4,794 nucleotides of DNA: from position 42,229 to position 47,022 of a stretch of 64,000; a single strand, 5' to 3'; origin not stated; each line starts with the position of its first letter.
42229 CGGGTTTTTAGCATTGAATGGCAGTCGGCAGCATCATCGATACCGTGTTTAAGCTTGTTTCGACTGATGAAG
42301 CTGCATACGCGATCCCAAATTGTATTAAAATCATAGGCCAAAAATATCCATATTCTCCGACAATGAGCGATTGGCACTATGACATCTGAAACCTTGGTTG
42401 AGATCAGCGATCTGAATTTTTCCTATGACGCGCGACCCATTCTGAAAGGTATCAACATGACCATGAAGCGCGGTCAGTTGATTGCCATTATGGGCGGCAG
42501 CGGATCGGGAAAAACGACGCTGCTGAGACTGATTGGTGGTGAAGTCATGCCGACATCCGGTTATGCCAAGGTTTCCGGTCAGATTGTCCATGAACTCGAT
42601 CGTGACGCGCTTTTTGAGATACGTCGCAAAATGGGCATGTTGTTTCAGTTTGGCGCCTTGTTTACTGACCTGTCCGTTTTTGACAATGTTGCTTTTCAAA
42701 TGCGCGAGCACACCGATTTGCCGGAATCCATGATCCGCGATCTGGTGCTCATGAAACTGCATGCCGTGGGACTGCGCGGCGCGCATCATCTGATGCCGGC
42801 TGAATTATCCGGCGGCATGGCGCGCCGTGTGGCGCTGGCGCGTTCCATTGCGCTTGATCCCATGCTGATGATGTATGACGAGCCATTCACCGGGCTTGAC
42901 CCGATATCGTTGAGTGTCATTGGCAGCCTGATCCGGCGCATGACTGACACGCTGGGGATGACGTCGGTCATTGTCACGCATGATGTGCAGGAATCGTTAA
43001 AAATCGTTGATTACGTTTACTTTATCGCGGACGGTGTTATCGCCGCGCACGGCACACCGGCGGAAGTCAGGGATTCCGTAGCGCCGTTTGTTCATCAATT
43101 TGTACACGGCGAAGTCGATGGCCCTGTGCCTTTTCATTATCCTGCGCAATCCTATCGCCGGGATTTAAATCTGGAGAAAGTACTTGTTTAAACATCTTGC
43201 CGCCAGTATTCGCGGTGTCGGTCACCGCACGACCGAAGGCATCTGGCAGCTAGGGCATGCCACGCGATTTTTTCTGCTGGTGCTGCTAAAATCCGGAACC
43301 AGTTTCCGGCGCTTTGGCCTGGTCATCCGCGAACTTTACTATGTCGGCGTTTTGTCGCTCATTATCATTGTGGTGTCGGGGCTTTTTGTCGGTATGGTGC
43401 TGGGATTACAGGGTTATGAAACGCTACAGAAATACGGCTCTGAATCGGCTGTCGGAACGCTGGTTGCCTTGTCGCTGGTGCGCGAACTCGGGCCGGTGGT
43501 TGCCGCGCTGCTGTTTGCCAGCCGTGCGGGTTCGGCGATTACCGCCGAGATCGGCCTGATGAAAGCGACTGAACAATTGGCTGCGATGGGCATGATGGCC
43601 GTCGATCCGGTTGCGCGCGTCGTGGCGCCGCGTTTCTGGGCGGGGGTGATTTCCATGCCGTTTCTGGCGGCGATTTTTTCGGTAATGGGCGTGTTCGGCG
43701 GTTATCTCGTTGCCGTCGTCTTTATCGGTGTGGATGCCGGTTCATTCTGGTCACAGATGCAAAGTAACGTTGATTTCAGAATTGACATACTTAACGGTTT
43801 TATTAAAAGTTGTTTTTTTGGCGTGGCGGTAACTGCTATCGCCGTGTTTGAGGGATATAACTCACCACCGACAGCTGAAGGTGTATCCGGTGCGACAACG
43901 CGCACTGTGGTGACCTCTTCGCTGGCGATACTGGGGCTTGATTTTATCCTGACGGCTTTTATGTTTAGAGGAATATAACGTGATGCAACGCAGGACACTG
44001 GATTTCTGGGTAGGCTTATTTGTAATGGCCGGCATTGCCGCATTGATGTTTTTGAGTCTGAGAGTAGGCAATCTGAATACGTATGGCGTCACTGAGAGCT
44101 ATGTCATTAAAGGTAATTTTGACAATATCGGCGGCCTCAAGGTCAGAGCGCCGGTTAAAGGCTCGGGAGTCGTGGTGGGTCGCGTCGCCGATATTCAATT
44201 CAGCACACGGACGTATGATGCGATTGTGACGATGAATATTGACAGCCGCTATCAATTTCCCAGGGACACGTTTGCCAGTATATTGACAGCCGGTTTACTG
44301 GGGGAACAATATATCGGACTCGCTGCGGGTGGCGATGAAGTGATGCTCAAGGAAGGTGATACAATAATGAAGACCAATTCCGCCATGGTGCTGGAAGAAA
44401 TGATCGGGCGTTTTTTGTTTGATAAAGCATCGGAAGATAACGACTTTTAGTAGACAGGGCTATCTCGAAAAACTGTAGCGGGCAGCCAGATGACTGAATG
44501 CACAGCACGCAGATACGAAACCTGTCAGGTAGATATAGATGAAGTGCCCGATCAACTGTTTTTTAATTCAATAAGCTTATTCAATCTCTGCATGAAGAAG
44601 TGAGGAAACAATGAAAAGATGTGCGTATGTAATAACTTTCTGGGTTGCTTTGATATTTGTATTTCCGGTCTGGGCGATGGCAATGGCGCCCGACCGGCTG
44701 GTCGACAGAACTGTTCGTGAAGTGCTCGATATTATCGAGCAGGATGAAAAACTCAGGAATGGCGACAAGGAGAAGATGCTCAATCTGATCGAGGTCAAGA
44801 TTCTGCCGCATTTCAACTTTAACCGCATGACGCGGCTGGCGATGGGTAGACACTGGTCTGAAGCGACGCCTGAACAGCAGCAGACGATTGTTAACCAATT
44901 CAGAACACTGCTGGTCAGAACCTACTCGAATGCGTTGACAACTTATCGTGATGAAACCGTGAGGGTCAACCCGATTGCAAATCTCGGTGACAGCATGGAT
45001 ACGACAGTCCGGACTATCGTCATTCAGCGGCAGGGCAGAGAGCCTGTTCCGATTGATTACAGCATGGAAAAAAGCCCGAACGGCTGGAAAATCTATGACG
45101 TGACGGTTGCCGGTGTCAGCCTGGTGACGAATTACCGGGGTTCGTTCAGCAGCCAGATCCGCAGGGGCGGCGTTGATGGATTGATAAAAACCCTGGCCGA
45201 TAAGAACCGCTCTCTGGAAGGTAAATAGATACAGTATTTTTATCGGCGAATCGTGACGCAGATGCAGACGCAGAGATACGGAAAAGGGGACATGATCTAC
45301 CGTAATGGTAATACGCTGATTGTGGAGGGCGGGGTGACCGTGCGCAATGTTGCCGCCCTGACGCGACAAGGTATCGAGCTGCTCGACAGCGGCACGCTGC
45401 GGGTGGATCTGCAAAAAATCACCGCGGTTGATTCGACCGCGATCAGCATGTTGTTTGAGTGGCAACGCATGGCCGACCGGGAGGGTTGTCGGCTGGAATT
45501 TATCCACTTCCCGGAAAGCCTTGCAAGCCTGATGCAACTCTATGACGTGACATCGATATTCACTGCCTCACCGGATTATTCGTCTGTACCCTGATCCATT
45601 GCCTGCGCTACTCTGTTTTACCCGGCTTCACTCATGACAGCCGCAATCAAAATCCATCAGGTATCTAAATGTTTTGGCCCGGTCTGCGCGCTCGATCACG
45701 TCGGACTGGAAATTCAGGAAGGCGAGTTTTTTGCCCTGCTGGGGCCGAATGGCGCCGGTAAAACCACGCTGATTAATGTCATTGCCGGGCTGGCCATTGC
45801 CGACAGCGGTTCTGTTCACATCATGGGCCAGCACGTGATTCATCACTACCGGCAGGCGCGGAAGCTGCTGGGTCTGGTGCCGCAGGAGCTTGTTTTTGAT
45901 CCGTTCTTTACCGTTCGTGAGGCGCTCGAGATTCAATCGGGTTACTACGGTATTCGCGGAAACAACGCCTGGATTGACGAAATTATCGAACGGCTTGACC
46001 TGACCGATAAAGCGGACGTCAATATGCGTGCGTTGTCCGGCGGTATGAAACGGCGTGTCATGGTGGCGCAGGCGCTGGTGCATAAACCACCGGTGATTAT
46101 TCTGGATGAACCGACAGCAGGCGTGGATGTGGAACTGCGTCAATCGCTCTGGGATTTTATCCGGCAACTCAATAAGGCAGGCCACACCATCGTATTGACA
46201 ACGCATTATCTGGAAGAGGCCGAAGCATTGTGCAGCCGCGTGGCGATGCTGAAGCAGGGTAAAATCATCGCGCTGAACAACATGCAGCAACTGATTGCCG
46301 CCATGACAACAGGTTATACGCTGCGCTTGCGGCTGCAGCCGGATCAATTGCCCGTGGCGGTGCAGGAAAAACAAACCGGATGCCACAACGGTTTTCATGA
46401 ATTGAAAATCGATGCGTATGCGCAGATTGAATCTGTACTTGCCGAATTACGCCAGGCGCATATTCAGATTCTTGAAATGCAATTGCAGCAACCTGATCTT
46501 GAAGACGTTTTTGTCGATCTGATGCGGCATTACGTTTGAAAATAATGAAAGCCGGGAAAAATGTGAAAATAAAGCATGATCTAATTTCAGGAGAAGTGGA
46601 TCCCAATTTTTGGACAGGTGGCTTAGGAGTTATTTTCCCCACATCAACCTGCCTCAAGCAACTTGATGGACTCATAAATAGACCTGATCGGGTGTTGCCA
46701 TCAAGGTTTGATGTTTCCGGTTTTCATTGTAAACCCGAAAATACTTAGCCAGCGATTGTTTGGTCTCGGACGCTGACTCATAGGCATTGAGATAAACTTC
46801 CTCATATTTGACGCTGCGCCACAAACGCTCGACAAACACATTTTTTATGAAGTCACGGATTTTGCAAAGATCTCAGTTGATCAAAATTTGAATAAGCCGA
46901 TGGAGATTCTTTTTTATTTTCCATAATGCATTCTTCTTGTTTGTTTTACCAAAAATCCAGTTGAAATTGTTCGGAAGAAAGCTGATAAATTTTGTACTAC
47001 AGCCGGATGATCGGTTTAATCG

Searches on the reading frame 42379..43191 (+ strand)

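Call 70: search_protein_families(library=pfam, proteins=[window:42379-43191:+], max_evalue=0.01)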
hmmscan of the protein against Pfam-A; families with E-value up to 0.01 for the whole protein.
window:42379-43191:+ (270 aa): 2 families
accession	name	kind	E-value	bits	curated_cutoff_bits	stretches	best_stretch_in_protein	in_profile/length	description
PF00005.33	ABC_tran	-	1.2e-28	100.8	25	1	22-170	1-136/137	ABC transporter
PF09818.15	ABC_ATPase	-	0.006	16.1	23.2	0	27-52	75-99/283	P-loop domain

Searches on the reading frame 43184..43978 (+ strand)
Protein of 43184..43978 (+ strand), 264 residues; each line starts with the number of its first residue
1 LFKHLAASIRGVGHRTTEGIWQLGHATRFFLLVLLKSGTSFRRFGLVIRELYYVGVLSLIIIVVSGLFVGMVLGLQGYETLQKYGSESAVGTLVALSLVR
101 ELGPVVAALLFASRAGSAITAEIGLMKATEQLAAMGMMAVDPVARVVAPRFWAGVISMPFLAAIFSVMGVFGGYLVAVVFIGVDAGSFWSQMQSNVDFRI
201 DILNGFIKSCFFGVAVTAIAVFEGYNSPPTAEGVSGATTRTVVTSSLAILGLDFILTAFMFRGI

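Call 70: search_protein_families(library=pfam, proteins=[window:43184-43978:+], max_evalue=0.01)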
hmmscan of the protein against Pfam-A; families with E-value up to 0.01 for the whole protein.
window:43184-43978:+ (264 aa): 1 family
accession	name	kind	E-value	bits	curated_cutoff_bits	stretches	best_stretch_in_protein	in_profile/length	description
PF02405.21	MlaE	-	7.6e-74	248.3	22.5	1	48-258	2-211/212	Permease MlaE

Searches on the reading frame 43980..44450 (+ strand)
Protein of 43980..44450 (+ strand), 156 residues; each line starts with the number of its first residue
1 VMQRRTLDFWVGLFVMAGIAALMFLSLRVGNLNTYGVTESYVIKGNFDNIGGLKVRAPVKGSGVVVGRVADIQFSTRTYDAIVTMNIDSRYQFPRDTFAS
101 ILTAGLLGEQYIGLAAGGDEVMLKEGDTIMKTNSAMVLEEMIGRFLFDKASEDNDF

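Call 70: search_protein_families(library=pfam, proteins=[window:43980-44450:+], max_evalue=0.01)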
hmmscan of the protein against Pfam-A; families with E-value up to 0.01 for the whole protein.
window:43980-44450:+ (156 aa): 1 family
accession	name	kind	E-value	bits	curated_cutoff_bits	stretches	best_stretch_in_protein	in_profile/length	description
PF02470.25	MlaD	-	5.5e-19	68.6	25.1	1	40-117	2-81/81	MlaD protein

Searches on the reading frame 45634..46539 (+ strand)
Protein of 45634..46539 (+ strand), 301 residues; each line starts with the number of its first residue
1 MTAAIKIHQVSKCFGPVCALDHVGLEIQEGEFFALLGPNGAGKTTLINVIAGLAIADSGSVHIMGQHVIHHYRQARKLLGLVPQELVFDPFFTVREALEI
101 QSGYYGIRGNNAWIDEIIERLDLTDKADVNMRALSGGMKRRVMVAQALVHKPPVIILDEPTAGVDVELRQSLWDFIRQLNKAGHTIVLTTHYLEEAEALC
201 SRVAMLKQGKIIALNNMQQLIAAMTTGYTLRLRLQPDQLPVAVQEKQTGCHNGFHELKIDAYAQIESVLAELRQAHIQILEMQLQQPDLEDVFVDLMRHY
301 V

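Call 3: search_protein_families(library=pfam, proteins=[window:45634-46539:+])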
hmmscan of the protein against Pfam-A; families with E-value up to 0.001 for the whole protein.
window:45634-46539:+ (301 aa): 4 families
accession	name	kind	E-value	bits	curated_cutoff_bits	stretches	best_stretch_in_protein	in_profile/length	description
PF00005.33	ABC_tran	-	3.2e-35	122.1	25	1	20-162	1-137/137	ABC transporter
PF13304.12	AAA_21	-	1.6e-13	51.8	27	1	117-191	221-298/304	AAA domain, putative AbiEii toxin, Type IV TA system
PF02463.25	SMC_N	-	1.5e-07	31.5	40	1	31-206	25-214/220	RecF/RecN/SMC N terminal domain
PF13732.12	DrrA1-3_C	-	0.00025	22.1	27.4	0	249-295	37-79/81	ATP-binding protein DrrA1-3-like, C-terminal domain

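Call 4: search_protein_families(library=ncbifam, proteins=[window:45634-46539:+])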
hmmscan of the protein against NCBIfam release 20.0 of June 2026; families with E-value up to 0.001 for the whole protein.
window:45634-46539:+ (301 aa): 191 families (the best 25 are shown)
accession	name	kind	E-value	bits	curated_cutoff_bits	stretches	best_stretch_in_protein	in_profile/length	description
TIGR01188.1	drrA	subfamily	9.6e-73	245.1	312.45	1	12-296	1-300/302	daunorubicin resistance ABC transporter, ATP-binding protein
NF010060.0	PRK13537.1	equivalog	2e-61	207.6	521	1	2-223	13-236/314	nodulation factor ABC transporter ATP-binding protein NodI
NF010059.0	PRK13536.1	equivalog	7.9e-58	195.8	549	1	2-296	41-335/342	nodulation factor ABC transporter ATP-binding protein NodI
TIGR01288.1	nodI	equivalog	9e-54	182.5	424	1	3-296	3-296/303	nodulation factor ABC transporter ATP-binding protein NodI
TIGR03864.1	PQQ_ABC_ATP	hypoth_equivalog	1e-53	182.2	302.25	1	4-224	1-223/236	ABC transporter, ATP-binding subunit, PQQ-dependent alcohol dehydrogenase system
TIGR03522.1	GldA_ABC_ATP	equivalog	3.8e-53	180.9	402.6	1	4-296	2-300/301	gliding motility-associated ABC transporter ATP-binding subunit GldA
NF033858.1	ABC2_perm_RbbA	equivalog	1.8e-48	165.2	1050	1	3-224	265-488/909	ribosome-associated ATPase/putative transporter RbbA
TIGR00968.1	3a0106s01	subfamily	2.3e-42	145.2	342.75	1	5-229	1-227/237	sulfate ABC transporter ATP-binding protein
TIGR03265.1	PhnT2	equivalog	3e-40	138.5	457.7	1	3-226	3-228/353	putative 2-aminoethylphosphonate ABC transporter ATP-binding protein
NF040840.2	tungstate_WtpC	equivalog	2.5e-39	135.5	440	1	5-220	2-218/347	tungstate ABC transporter ATP-binding protein WtpC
NF006987.0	PRK09452.1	equivalog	9.7e-39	133.1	482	1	4-213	17-228/378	spermidine/putrescine ABC transporter ATP-binding protein PotA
TIGR04521.1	ECF_ATPase_2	equivalog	1.2e-38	132.8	330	1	18-243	19-254/279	energy-coupling factor transporter ATPase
NF047930.1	ABC_ATP_B6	equivalog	9.2e-38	130.1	670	1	4-221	2-224/510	putative B6 ABC transporter ATP-binding protein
NF007082.0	PRK09536.1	equivalog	1.3e-37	129.9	537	1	4-223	3-229/402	corrinoid ABC transporter ATPase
NF040933.2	ABC_arch_GlcV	equivalog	2.1e-37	128.8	450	1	4-286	2-295/357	glucose ABC transporter ATP-binding protein GlcV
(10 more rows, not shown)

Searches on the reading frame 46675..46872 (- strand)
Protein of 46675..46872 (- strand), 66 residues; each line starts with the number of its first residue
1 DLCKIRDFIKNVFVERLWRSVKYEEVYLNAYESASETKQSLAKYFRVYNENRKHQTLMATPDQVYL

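Call 91: search_protein_families(library=pfam, proteins=[window:46675-46872:-], max_evalue=1)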
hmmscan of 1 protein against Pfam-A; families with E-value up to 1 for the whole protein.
window:46675-46872:- (66 aa): 2 families
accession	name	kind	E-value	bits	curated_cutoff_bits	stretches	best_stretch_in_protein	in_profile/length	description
PF13683.12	rve_3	-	2.8e-09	37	26.5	1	10-58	15-63/67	Integrase core domain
PF13333.12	rve_2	-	0.0006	20.3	22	1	17-57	3-43/56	Integrase core domain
